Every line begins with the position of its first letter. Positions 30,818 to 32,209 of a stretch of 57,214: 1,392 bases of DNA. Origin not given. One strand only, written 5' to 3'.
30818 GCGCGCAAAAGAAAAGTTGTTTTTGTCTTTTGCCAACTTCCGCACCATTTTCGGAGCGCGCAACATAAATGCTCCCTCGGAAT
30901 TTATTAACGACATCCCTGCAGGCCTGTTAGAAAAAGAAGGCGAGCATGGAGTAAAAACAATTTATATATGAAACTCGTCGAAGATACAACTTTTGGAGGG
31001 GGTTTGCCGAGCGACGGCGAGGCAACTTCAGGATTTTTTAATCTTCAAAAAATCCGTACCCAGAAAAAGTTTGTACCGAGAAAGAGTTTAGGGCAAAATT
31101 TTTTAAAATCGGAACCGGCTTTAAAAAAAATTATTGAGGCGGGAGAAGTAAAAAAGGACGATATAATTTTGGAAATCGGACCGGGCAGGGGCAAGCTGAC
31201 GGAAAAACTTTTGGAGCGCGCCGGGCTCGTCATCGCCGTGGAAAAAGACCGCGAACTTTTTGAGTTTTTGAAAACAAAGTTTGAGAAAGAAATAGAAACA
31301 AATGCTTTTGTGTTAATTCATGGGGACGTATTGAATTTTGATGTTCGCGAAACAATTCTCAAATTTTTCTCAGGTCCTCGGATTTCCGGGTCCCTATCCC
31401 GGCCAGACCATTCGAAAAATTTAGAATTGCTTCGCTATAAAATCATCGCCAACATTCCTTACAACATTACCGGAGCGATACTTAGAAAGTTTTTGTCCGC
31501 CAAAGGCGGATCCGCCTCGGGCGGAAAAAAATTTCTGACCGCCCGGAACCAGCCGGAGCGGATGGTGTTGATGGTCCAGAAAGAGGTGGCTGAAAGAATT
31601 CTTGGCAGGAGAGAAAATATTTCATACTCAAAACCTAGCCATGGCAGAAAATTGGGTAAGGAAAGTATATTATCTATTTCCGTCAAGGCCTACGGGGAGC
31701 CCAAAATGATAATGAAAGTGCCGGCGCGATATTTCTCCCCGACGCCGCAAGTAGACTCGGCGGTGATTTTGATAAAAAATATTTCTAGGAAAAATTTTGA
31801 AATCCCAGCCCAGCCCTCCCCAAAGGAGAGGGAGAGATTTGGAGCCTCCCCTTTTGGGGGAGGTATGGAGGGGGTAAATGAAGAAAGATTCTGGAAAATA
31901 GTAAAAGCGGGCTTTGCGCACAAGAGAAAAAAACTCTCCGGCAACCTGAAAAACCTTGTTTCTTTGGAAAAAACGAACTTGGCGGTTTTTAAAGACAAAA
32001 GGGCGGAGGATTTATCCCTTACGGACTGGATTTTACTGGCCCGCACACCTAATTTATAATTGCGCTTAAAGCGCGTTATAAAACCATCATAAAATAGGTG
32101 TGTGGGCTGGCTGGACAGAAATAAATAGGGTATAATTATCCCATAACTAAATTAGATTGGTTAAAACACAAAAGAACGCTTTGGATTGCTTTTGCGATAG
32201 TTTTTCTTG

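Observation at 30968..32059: rsmA is a hotspot: three different repeat families inside one 363-aa methyltransferase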

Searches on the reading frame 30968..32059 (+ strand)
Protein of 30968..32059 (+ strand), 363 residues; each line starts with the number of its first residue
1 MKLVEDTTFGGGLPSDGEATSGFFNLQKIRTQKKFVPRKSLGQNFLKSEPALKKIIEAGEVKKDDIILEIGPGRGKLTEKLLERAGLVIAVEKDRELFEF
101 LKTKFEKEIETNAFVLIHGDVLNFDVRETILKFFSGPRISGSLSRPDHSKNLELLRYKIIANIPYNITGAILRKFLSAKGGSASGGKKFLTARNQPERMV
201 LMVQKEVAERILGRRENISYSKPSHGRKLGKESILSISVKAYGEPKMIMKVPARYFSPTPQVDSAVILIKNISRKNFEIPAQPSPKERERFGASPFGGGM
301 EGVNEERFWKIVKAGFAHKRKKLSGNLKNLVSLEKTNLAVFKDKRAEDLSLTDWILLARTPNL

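Call 6: search_protein_families(library=pfam, proteins=[window:30968-32059:+], max_evalue=0.01)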
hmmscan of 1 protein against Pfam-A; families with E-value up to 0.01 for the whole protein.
window:30968-32059:+ (363 aa): 2 families
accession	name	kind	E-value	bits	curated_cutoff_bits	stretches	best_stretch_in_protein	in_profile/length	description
PF00398.26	RrnaAD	-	1e-46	159.7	24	1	38-273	5-192/263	Ribosomal RNA adenine dimethylase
PF13649.12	Methyltransf_25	-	0.0027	18.8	27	1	67-127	1-61/97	Methyltransferase domain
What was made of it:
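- On KsgA/RsmA 16S rRNA adenine dimethyltransferase: Pfam PF00398 E=1e-46 (call 6).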

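Call 7: search_solved_structures(query=window:30968-32056:+, show_alignments=3)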
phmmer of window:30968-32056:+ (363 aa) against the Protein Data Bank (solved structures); distinct sequences matched with E-value up to 0.001: 35.
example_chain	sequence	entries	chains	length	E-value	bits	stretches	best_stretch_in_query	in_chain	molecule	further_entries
6ifs_A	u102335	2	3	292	1.8e-22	83.2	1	32-268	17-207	Ribosomal RNA small subunit methyltransferase A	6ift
7v2l_W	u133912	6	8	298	2.5e-22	82.8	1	32-268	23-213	Ribosomal RNA small subunit methyltransferase A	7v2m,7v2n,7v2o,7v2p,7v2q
6ifx_A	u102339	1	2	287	3.1e-21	79.2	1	32-269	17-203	Ribosomal RNA small subunit methyltransferase A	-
6ifw_A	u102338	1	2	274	3.1e-20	75.9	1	41-268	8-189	Ribosomal RNA small subunit methyltransferase A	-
6ifv_A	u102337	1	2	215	6.4e-20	74.8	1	32-268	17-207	Ribosomal RNA small subunit methyltransferase A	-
8x3w_A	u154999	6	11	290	6e-18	68.4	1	35-122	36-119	Probable ribosomal RNA small subunit methyltransferase A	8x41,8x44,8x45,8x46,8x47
8x4o_A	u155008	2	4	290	6.2e-18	68.3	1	35-123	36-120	Probable ribosomal RNA small subunit methyltransferase A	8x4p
8x4l_A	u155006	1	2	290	6.4e-18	68.3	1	35-123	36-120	Probable ribosomal RNA small subunit methyltransferase A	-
8x4g_A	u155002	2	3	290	2.5e-17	66.3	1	35-106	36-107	Probable ribosomal RNA small subunit methyltransferase A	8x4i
3tqs_A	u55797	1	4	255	2.8e-16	62.9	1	38-128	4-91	Ribosomal RNA small subunit methyltransferase A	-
3grr_A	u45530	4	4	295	6.2e-14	55.2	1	33-127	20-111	Dimethyladenosine transferase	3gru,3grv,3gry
1yub_A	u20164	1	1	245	9.4e-14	54.6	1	42-125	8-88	RRNA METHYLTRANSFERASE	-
6rbd_y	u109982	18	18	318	1.6e-12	50.5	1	35-103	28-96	Dimethyladenosine transferase | rRNA adenine N(6)-methyltransferase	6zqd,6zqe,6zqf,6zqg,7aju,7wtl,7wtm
7afo_Y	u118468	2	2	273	5.8e-12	48.7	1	33-143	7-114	Ribosomal RNA small subunit methyltransferase A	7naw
3r9x_B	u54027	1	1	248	6.6e-12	48.5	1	38-110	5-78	Ribosomal RNA small subunit methyltransferase A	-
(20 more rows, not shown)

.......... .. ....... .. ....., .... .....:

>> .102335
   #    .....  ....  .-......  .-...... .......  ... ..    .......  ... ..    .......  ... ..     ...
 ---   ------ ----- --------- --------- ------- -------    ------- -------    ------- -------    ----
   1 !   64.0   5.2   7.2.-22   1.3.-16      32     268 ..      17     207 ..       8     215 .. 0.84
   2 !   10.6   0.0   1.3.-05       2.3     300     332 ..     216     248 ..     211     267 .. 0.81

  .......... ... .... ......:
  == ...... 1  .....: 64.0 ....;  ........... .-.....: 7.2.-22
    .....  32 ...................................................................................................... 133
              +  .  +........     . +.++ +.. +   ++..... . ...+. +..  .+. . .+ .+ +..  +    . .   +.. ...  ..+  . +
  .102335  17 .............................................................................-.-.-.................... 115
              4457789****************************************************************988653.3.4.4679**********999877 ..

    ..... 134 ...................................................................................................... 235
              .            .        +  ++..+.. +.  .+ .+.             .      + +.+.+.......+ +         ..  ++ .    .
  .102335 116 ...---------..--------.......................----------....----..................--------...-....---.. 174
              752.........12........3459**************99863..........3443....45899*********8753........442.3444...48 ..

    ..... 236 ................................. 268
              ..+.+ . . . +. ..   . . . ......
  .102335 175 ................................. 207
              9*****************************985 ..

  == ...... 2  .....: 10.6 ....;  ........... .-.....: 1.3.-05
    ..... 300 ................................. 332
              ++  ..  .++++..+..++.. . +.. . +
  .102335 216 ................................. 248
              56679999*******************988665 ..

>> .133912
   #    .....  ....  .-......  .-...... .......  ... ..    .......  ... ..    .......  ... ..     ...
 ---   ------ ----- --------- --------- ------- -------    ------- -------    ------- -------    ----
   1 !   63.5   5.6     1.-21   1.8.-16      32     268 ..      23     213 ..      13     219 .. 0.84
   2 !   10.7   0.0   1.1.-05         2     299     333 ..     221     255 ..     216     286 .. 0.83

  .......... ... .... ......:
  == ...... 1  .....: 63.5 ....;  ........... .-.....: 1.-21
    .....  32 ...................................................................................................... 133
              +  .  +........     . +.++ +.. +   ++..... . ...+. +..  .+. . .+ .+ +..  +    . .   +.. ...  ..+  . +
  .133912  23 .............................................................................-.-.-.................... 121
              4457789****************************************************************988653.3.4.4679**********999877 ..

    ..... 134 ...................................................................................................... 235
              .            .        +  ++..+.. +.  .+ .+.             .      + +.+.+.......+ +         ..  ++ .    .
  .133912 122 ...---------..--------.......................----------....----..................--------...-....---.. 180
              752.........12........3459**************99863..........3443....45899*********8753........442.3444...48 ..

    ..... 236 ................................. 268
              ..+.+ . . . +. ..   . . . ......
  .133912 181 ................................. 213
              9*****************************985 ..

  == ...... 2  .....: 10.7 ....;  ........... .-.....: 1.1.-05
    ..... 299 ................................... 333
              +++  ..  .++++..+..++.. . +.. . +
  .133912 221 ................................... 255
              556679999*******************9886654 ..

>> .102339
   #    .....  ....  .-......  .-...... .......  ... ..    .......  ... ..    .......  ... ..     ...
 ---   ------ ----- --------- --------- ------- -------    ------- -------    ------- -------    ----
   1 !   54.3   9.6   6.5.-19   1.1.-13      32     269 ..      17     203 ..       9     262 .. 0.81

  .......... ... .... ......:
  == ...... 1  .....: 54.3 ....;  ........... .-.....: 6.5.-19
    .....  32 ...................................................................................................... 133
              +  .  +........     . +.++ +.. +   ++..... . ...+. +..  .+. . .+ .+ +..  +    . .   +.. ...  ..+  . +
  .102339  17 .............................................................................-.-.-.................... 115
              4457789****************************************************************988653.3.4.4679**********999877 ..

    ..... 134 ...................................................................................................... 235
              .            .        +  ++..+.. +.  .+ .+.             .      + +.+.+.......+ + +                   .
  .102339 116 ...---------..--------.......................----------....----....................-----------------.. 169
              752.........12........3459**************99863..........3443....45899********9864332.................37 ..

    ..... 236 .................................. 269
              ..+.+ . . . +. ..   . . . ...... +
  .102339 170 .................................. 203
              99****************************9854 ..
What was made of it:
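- Checked: The ORF 30968-32059 (+) encodes 363 aa. It matches Pfam RrnaAD at E=1e-46 (call 6) and aligns with solved KsgA structures, with gaps exactly at the extra segments (call 7).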

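Call 21: find_homologous_proteins(query=window:30968-32056:+, max_evalue=1e-10)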
Query window:30968-32056:+ (363 aa): 7965 proteins with E <= 1e-10 among 8000 candidates; the best 120 are listed.
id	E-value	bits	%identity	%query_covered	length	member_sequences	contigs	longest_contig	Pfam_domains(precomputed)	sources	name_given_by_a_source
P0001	1.8e-231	785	100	100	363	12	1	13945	PF00398.27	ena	-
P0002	2.3e-118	413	69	88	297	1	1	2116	PF00398.27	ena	-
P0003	6.3e-112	392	65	88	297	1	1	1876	PF00398.27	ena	-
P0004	9.6e-109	382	64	88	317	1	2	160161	PF00398.27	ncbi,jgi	ncbi:MAG: 16S rRNA (adenine(1518)-N(6)/adenine(1519)-N(6))-dimethyltransferase RsmA [Candidatus Pace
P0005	2.5e-105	371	63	89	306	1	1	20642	PF00398.27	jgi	jgi:16S rRNA (adenine1518-N6/adenine1519-N6)-dimethyltransferase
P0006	4.5e-104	366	59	91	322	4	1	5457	PF00398.27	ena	-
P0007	9.0e-104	365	63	89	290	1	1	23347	PF00398.27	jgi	jgi:16S rRNA (adenine1518-N6/adenine1519-N6)-dimethyltransferase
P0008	3.1e-103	364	62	89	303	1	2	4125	PF00398.27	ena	-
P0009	6.6e-103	363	63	89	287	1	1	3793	PF00398.27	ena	-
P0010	7.6e-101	356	58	99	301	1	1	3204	PF00398.27,PF13649.13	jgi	jgi:16S rRNA (adenine1518-N6/adenine1519-N6)-dimethyltransferase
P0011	2.1e-100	354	62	92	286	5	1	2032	PF00398.27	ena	-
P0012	4.6e-100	353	63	90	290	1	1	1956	PF00398.27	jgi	-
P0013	1.5e-99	352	61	89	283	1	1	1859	PF00398.27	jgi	jgi:16S rRNA (adenine1518-N6/adenine1519-N6)-dimethyltransferase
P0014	1.7e-99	351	59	89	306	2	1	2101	PF00398.27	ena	-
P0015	2.6e-99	351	60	91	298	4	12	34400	PF00398.27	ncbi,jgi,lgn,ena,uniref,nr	ncbi:ribosomal RNA small subunit methyltransferase A [Candidatus Nomurabacteria bacterium RIFCSPHIGH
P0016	7.5e-99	349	62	89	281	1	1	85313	PF00398.27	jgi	jgi:16S rRNA (adenine1518-N6/adenine1519-N6)-dimethyltransferase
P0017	8.1e-99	349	58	100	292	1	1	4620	PF00398.27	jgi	jgi:16S rRNA (adenine1518-N6/adenine1519-N6)-dimethyltransferase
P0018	1.3e-98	348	60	89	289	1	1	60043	PF00398.27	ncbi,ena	-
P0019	1.4e-98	348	60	90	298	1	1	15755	PF00398.27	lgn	-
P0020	3.8e-98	347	62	88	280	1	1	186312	PF00398.27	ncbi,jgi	ncbi:MAG: 16S rRNA (adenine(1518)-N(6)/adenine(1519)-N(6))-dimethyltransferase RsmA [Candidatus Pace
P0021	5.6e-98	346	61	89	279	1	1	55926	PF00398.27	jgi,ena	-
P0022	7.7e-98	346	62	89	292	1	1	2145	PF00398.27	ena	-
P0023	1.0e-97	346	60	89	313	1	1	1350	PF00398.27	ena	-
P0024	1.9e-97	345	61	88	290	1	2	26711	PF00398.27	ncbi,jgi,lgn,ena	-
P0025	7.7e-97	343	60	89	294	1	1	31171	PF00398.27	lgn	-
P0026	1.2e-96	342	59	89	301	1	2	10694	PF00398.27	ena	-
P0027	1.9e-96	341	61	88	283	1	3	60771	PF00398.27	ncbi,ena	-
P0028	2.0e-96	341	58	89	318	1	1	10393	PF00398.27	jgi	jgi:16S rRNA (adenine1518-N6/adenine1519-N6)-dimethyltransferase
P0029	5.0e-96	340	61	89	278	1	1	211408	PF00398.27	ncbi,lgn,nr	ncbi:MAG: 16S rRNA (adenine(1518)-N(6)/adenine(1519)-N(6))-dimethyltransferase RsmA [Candidatus Pace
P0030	6.2e-96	340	60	89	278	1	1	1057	PF00398.27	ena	-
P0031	1.4e-95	338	60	87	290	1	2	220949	PF00398.27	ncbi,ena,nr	ncbi:MAG: 16S rRNA (adenine1518-N6/adenine1519-N6)-dimethyltransferase [Parcubacteria group bacteriu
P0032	1.5e-95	338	59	89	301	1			PF00398.27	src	-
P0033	1.9e-95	338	58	89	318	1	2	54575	PF00398.27,PF05185.23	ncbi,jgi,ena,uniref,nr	ncbi:ribosomal RNA small subunit methyltransferase A [Candidatus Nomurabacteria bacterium CG10_big_f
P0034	3.6e-95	337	59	89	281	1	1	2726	PF00398.27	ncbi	-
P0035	4.8e-95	337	59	90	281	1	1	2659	PF00398.27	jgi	-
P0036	8.1e-95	336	60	88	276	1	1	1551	PF00398.27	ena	-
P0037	1.0e-94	336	60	89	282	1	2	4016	PF00398.27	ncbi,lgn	-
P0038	1.4e-94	335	58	92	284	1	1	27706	PF00398.27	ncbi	-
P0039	1.9e-94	335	59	89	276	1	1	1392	PF00398.27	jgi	jgi:16S rRNA (adenine1518-N6/adenine1519-N6)-dimethyltransferase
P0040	8.9e-94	333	61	89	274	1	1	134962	PF00398.27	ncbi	-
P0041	1.0e-93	332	56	89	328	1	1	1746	PF00398.27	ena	-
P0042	2.0e-93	331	59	89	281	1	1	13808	PF00398.27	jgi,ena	-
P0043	3.5e-93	331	60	88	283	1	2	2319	PF00398.27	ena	-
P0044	3.7e-93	331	60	89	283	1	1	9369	PF00398.27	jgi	jgi:16S rRNA (adenine1518-N6/adenine1519-N6)-dimethyltransferase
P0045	8.2e-93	329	57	99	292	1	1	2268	PF00398.27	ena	-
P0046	2.2e-92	328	55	91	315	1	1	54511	PF00398.27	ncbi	-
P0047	4.3e-92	327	59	89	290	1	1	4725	PF00398.27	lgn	-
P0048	5.1e-92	327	59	90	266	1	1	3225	PF00398.27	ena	-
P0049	1.2e-91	326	60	87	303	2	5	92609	PF00398.27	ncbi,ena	ncbi:MAG: 16S rRNA (adenine(1518)-N(6)/adenine(1519)-N(6))-dimethyltransferase RsmA [Patescibacteria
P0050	1.3e-91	326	59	89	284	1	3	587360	PF00398.27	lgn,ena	-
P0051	1.7e-90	322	53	89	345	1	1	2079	PF00398.27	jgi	jgi:16S rRNA A1518/A1519 N6-dimethyltransferase RsmA/KsgA/DIM1 with predicted DNA glycosylase/AP lya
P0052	2.0e-90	322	59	89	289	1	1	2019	PF00398.27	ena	-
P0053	4.4e-90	320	59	90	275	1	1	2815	PF00398.27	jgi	jgi:16S rRNA (adenine1518-N6/adenine1519-N6)-dimethyltransferase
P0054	5.2e-90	320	59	89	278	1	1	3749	PF00398.27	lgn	-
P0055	5.3e-90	320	58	89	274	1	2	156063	PF00398.27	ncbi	ncbi:MAG: 16S rRNA (adenine(1518)-N(6)/adenine(1519)-N(6))-dimethyltransferase RsmA [Minisyncoccia b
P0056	3.0e-89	318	58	91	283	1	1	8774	PF00398.27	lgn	-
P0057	5.0e-89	317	56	90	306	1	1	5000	PF00398.27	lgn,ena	-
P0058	8.2e-89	316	55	90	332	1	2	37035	PF00398.27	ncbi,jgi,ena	ncbi:MAG: 16S rRNA (adenine(1518)-N(6)/adenine(1519)-N(6))-dimethyltransferase RsmA [Candidatus Pace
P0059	9.9e-89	316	58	89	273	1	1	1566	PF00398.27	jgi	-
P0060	4.0e-88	314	58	90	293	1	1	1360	PF00398.27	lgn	-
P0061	5.1e-88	314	58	89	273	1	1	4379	PF00398.27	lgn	-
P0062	5.6e-88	314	56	89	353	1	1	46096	PF00398.27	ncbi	-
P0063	6.0e-88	313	58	89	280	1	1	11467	PF00398.27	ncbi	-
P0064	6.4e-88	313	55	96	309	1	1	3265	PF00398.27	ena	-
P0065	8.9e-88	313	56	89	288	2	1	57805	PF00398.27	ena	-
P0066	1.1e-87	313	59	89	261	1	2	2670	PF00398.27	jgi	jgi:16S rRNA (adenine1518-N6/adenine1519-N6)-dimethyltransferase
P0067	1.2e-87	312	58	90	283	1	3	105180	PF00398.27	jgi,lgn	jgi:16S rRNA (adenine1518-N6/adenine1519-N6)-dimethyltransferase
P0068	1.3e-87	312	57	90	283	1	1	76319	PF00398.27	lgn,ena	-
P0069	1.5e-87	312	55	89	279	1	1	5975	PF00398.27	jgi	jgi:16S rRNA (adenine1518-N6/adenine1519-N6)-dimethyltransferase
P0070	2.3e-87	311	57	88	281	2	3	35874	PF00398.27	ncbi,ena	-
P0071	2.7e-87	311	56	96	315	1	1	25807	PF00398.27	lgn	-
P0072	3.0e-87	311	56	89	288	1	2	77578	PF00398.27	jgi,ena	jgi:16S rRNA (adenine1518-N6/adenine1519-N6)-dimethyltransferase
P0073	6.6e-87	310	54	86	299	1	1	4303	PF00398.27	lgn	-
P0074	7.7e-87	310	60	88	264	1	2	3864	PF00398.27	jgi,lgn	jgi:16S rRNA (adenine1518-N6/adenine1519-N6)-dimethyltransferase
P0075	1.1e-86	309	55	89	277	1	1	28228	PF00398.27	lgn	-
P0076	1.1e-86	309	57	91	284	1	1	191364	PF00398.27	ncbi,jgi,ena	ncbi:MAG: 16S rRNA (adenine(1518)-N(6)/adenine(1519)-N(6))-dimethyltransferase RsmA [Candidatus Pace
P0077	1.8e-86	309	56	89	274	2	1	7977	PF00398.27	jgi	jgi:16S rRNA (adenine1518-N6/adenine1519-N6)-dimethyltransferase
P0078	2.1e-86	308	59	89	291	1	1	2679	PF00398.27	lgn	-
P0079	2.2e-86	308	56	89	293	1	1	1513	PF00398.27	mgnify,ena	mgnify:CR=1 FL=1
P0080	2.4e-86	308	54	96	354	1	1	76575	PF00398.27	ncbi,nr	ncbi:MAG: rRNA adenine dimethyltransferase family protein [Candidatus Nomurabacteria bacterium]|nr:r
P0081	2.9e-86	308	58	89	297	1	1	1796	PF00398.27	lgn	-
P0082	3.3e-86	308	58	89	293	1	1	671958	PF00398.27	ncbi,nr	ncbi:MAG: 16S rRNA (adenine(1518)-N(6)/adenine(1519)-N(6))-dimethyltransferase RsmA [Candidatus Pace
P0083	4.0e-86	307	56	89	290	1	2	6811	PF00398.27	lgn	-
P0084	5.0e-86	307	57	89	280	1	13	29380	PF00398.27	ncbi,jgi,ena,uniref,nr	ncbi:MAG: Ribosomal RNA small subunit methyltransferase A [Candidatus Nomurabacteria bacterium GW201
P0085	7.4e-86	307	56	91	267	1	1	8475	PF00398.27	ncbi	-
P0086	7.9e-86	306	56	89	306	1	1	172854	PF00398.27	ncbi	-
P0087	8.2e-86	306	57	89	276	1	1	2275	PF00398.27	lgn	-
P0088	9.9e-86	306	57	89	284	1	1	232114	PF00398.27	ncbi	ncbi:MAG: 16S rRNA (adenine(1518)-N(6)/adenine(1519)-N(6))-dimethyltransferase RsmA [Minisyncoccia b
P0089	1.1e-85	306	56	90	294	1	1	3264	PF00398.27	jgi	jgi:16S rRNA (adenine1518-N6/adenine1519-N6)-dimethyltransferase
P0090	1.3e-85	306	57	88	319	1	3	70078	PF00398.27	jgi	jgi:16S rRNA (adenine1518-N6/adenine1519-N6)-dimethyltransferase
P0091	1.4e-85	306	59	89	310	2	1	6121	PF00398.27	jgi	jgi:16S rRNA (adenine1518-N6/adenine1519-N6)-dimethyltransferase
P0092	1.4e-85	306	57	89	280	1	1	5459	PF00398.27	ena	-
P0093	1.5e-85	306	54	92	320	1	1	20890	PF00398.27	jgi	-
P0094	1.8e-85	305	53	93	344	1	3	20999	PF00398.27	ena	-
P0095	1.9e-85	305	58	88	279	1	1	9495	PF00398.27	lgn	-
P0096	2.0e-85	305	56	89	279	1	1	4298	PF00398.27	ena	-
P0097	2.0e-85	305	55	88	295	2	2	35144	PF00398.27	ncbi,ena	-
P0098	2.1e-85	305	56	92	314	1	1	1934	PF00398.27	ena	-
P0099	2.3e-85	305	55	89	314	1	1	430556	PF00398.27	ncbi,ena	-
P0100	2.5e-85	305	59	89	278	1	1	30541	PF00398.27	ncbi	ncbi:MAG: 16S rRNA (adenine(1518)-N(6)/adenine(1519)-N(6))-dimethyltransferase RsmA [bacterium]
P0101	3.1e-85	304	55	90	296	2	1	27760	PF00398.27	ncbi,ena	-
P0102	3.4e-85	304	57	89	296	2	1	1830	PF00398.27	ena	-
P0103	3.7e-85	304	56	89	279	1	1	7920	PF00398.27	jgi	jgi:16S rRNA (adenine1518-N6/adenine1519-N6)-dimethyltransferase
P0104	4.3e-85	304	57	90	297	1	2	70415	PF00398.27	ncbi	-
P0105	4.4e-85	304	57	88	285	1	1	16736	PF00398.27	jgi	jgi:16S rRNA (adenine1518-N6/adenine1519-N6)-dimethyltransferase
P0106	5.3e-85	304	59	89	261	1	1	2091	PF00398.27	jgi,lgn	jgi:16S rRNA (adenine1518-N6/adenine1519-N6)-dimethyltransferase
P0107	5.7e-85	304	55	89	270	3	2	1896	PF00398.27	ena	-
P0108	6.7e-85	303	55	90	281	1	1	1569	PF00398.27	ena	-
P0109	7.5e-85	303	58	90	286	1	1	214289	PF00398.27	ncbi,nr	ncbi:ribosomal RNA small subunit methyltransferase A [Candidatus Nomurabacteria bacterium]|nr:riboso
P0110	7.9e-85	303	57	89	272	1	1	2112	PF00398.27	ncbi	-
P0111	8.2e-85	303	54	88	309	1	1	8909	PF00398.27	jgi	jgi:16S rRNA (adenine1518-N6/adenine1519-N6)-dimethyltransferase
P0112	8.5e-85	303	57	89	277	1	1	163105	PF00398.27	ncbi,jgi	ncbi:MAG: 16S rRNA (adenine(1518)-N(6)/adenine(1519)-N(6))-dimethyltransferase RsmA [Candidatus Pace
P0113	8.6e-85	303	58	89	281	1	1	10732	PF00398.27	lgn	-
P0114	8.6e-85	303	54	89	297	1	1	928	PF00398.27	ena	-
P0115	1.1e-84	303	56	90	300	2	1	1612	PF00398.27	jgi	-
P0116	1.1e-84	303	56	89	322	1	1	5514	PF00398.27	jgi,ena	jgi:16S rRNA (adenine1518-N6/adenine1519-N6)-dimethyltransferase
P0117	2.5e-84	302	55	85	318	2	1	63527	PF00398.27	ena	-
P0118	3.1e-84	301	56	89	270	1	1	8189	PF00398.27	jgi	jgi:16S rRNA (adenine1518-N6/adenine1519-N6)-dimethyltransferase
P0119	3.1e-84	301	56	89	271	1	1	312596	PF00398.27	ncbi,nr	ncbi:MAG: ribosomal RNA small subunit methyltransferase A [Patescibacteria group bacterium]|nr:ribos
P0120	4.0e-84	301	57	89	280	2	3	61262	PF00398.27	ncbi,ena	-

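Call 35: predict_structure(alignment_id=A3)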
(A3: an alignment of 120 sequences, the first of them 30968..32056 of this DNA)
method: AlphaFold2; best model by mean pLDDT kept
length: 363 residues; sequences in the alignment: 120
mean_pLDDT: 81.6   pTM: 0.78
mean pLDDT of the five models: 81.6, 80.4, 80.2, 79.1, 78.6
residues with pLDDT >= 90: 190; 70-90: 79; 50-70: 57; < 50: 37
segments of 3 or more residues with pLDDT < 50: 1-13, 17-20, 22-27, 39-42, 180-186
pLDDT, mean of each block of 10 residues (from residue 1): 41 49 49 56 79 97 96 95 97 94 98 95 87 81 72 83 70 69 55 88 93 70 67 93 95 92 94 89 81 60 90 95 96 86 96 93 69
secondary structure, 60 per line:
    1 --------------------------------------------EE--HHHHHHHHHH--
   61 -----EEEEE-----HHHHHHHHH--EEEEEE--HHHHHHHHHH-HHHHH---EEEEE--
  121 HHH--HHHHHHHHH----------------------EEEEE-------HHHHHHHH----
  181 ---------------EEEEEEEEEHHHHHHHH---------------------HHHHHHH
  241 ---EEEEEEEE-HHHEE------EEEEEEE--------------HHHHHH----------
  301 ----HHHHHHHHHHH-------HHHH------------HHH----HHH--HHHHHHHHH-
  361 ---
elements in order: H49-58 E66-70 H76-84 E87-92 H95-104 H106-110 E114-118 H126-134 E157-161 H169-176 E196-204 H205-212 H234-240 E244-251 E264-270 H285-290 H305-315 H323-326 H351-359
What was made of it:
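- On KsgA/RsmA 16S rRNA adenine dimethyltransferase: AF2 model: core pLDDT above 90 (call 35).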
